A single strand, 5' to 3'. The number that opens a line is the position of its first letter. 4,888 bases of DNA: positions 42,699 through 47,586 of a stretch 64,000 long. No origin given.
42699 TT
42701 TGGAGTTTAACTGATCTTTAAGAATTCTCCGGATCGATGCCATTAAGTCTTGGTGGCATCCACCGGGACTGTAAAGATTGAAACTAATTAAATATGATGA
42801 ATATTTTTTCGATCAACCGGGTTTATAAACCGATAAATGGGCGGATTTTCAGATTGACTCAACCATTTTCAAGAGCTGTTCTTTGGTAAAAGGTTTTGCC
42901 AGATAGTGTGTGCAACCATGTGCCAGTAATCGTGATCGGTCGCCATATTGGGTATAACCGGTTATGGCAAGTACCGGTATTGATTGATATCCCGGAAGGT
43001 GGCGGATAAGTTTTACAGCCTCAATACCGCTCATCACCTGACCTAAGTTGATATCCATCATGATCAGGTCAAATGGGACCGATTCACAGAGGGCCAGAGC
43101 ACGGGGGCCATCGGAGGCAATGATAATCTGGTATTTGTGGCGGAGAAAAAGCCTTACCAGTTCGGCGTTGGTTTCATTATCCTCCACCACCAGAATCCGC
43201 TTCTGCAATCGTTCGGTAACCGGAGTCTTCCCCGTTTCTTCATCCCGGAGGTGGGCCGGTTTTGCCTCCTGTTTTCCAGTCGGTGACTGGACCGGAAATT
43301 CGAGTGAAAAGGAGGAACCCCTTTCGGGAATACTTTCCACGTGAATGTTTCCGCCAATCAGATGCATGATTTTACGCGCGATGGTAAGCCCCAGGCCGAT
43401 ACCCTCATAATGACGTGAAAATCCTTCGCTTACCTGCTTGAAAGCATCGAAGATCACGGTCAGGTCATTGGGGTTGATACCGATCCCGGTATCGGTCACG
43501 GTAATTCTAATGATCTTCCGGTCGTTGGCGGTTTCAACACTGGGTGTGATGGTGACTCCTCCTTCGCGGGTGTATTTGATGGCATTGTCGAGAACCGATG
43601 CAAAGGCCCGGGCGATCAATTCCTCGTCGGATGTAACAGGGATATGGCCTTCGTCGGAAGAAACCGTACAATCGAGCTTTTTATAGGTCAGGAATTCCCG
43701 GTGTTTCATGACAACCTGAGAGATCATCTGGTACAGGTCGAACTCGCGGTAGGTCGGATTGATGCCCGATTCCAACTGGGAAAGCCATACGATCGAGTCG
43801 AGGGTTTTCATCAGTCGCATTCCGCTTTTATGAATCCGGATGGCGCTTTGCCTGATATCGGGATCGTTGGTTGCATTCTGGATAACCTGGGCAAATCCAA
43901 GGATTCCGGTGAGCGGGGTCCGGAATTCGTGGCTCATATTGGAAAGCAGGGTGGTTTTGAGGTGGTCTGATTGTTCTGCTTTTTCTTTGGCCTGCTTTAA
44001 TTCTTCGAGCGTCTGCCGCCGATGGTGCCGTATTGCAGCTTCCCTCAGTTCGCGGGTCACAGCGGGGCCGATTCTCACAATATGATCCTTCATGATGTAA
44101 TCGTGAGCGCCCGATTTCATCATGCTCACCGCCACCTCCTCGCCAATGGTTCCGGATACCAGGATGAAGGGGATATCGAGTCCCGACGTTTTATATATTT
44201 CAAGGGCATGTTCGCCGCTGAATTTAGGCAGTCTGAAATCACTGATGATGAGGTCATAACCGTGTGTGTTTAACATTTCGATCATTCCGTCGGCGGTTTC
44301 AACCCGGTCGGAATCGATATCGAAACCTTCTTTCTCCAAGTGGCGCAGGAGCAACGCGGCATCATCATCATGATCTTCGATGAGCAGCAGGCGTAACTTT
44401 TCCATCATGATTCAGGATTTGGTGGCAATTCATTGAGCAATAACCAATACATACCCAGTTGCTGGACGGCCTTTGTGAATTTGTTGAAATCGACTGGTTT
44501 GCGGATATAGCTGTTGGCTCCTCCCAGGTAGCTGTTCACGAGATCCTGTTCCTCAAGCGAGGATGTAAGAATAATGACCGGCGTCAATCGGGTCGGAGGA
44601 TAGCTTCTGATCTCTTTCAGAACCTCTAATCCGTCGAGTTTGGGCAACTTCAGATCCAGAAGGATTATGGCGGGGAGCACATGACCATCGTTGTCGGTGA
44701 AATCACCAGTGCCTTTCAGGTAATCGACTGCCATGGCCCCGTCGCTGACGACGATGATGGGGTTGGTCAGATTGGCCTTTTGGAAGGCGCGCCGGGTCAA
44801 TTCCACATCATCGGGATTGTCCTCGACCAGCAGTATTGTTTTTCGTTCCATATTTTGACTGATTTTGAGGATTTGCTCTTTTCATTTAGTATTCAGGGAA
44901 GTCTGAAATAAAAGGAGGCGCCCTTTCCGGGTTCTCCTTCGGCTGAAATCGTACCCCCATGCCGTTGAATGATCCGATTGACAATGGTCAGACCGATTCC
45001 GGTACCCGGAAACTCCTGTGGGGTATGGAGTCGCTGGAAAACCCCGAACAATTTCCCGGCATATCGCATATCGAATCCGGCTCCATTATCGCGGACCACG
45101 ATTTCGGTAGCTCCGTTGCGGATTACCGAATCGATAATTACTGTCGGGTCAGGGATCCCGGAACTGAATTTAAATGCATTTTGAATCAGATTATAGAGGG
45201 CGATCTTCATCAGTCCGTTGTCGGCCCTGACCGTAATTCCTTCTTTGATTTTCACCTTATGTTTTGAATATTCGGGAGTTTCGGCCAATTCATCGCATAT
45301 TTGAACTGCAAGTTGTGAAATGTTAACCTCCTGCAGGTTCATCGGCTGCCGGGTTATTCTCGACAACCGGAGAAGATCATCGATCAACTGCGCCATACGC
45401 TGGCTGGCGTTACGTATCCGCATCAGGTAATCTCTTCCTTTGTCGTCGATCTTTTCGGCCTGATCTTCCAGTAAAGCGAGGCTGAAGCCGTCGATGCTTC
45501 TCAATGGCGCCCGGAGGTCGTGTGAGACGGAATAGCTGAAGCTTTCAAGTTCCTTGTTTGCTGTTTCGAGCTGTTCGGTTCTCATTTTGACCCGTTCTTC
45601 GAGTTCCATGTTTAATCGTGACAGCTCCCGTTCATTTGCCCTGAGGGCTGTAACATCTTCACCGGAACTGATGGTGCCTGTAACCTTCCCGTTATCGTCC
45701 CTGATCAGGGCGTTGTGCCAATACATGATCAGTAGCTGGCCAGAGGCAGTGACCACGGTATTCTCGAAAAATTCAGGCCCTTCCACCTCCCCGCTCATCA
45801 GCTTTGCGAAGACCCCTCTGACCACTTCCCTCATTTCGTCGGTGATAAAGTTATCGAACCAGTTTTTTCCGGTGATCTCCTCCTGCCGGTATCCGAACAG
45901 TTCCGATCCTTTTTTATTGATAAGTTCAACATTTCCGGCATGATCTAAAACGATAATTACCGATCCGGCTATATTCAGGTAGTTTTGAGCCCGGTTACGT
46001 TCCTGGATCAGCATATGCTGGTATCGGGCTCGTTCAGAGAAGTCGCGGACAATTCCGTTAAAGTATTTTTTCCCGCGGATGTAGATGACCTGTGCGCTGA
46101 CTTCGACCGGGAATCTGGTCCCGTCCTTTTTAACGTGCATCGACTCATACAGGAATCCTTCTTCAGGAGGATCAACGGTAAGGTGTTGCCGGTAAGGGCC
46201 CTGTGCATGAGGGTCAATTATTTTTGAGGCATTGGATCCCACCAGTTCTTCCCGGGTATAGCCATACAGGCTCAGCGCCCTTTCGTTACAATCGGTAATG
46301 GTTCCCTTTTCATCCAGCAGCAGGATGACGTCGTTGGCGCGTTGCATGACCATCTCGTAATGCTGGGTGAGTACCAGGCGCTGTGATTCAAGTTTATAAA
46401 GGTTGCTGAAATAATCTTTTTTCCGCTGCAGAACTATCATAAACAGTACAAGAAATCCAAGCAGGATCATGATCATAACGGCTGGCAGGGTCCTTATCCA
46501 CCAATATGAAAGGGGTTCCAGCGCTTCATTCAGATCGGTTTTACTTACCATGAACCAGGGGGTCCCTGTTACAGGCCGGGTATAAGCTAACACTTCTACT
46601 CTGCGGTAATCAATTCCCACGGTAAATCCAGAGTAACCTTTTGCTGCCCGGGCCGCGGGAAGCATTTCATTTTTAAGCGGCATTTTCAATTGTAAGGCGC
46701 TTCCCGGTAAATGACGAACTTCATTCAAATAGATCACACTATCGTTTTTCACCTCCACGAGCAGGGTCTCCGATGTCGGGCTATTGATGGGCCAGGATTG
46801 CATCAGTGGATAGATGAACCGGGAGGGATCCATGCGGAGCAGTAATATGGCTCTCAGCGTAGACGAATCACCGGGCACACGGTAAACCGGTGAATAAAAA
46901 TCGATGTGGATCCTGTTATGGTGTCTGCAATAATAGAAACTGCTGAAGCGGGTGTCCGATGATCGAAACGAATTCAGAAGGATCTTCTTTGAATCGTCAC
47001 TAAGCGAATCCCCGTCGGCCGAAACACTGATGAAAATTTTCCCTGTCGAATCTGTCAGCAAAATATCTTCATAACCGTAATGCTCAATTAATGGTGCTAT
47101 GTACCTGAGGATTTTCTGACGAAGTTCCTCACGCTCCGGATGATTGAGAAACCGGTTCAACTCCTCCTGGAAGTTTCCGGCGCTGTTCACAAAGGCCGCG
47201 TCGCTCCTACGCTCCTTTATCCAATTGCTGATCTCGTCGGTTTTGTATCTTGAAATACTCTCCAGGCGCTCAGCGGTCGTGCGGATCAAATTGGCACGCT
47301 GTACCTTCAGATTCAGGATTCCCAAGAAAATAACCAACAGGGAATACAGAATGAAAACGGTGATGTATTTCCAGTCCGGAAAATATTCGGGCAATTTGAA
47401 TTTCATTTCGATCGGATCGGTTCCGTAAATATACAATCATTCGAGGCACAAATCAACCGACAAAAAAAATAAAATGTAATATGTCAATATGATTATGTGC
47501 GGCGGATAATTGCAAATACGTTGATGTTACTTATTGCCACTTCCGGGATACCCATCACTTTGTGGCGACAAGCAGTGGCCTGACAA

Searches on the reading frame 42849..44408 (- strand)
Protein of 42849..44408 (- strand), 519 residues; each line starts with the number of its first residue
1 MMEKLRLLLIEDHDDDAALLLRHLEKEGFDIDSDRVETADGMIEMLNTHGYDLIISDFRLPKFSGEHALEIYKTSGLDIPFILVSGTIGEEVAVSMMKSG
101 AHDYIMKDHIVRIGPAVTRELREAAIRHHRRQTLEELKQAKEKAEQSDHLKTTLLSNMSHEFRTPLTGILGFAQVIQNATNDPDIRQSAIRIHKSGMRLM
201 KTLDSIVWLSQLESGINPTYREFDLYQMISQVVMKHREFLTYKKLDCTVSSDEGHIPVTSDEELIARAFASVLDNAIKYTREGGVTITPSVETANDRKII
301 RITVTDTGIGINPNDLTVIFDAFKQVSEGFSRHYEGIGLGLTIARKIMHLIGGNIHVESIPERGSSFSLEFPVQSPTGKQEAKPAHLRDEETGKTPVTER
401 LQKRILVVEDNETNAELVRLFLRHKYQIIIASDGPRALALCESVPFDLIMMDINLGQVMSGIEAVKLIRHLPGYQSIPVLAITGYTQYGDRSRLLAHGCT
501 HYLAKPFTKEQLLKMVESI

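Call 7: search_protein_families(library=pfam, proteins=[window:42849-44408:-], max_evalue=0.001)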
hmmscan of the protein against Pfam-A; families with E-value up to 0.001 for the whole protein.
window:42849-44408:- (519 aa): 3 families
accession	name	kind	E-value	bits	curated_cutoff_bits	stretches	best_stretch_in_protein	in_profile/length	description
PF00072.30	Response_reg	-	8.1e-39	132.7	30.2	2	405-517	1-111/111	Response regulator receiver domain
PF02518.31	HATPase_c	-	2.6e-24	86.2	26.4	1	261-374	2-110/111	Histidine kinase-, DNA gyrase B-, and HSP90-like ATPase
PF00512.31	HisKA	-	2.2e-13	50.5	26.9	1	151-215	2-66/66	His Kinase A (phospho-acceptor) domain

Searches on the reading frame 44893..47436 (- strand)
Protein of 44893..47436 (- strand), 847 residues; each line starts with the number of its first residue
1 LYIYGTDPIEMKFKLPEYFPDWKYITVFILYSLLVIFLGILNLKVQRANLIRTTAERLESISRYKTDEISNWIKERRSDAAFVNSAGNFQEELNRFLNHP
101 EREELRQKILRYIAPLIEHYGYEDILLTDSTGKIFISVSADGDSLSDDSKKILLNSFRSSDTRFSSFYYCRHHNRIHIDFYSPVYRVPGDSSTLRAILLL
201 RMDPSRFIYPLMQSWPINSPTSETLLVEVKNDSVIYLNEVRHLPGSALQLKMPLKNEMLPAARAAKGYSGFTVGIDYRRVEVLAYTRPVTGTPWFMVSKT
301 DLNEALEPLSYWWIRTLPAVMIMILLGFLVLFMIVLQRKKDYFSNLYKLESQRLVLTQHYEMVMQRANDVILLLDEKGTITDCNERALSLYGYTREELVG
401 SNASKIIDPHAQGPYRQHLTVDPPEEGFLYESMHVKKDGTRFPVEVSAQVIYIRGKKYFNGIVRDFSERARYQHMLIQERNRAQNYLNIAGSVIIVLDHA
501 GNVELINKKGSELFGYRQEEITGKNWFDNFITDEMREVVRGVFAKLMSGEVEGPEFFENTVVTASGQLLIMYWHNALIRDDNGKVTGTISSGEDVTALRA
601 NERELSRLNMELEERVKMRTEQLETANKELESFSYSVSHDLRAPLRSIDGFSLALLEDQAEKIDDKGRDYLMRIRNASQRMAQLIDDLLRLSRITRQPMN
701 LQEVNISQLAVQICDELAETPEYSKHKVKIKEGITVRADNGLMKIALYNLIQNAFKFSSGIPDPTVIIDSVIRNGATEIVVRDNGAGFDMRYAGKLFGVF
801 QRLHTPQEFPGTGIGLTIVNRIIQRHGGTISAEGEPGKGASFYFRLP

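Call 7: search_protein_families(library=pfam, proteins=[window:44893-47436:-], max_evalue=0.001)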
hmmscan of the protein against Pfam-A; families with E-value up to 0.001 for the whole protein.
window:44893-47436:- (847 aa): 9 families
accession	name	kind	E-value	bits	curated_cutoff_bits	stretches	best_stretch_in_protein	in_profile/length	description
PF13426.13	PAS_9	-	1.5e-26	93.1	27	2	369-468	2-103/103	PAS domain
PF00989.32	PAS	-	1.8e-20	73.5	22.6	2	359-465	2-112/113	PAS fold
PF02518.31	HATPase_c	-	2.7e-20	73.3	26.4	1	743-847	6-108/111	Histidine kinase-, DNA gyrase B-, and HSP90-like ATPase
PF08448.16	PAS_4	-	3e-17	63.3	23.1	2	492-599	6-109/110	PAS fold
PF00512.31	HisKA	-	1.8e-13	50.8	26.9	1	631-695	3-64/66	His Kinase A (phospho-acceptor) domain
PF24820.1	Diguanyl_cycl_sensor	-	8.1e-13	48.7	28.1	1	493-545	8-59/109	Diguanylate cyclase-like sensor domain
PF08447.18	PAS_3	-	1.8e-12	47.8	25.6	1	506-589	4-86/89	PAS fold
PF13188.13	PAS_8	-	3.6e-11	43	21.8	1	359-403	2-43/65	PAS domain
PF02743.24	dCache_1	-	5.2e-06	26.6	45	1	50-141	3-87/240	Cache domain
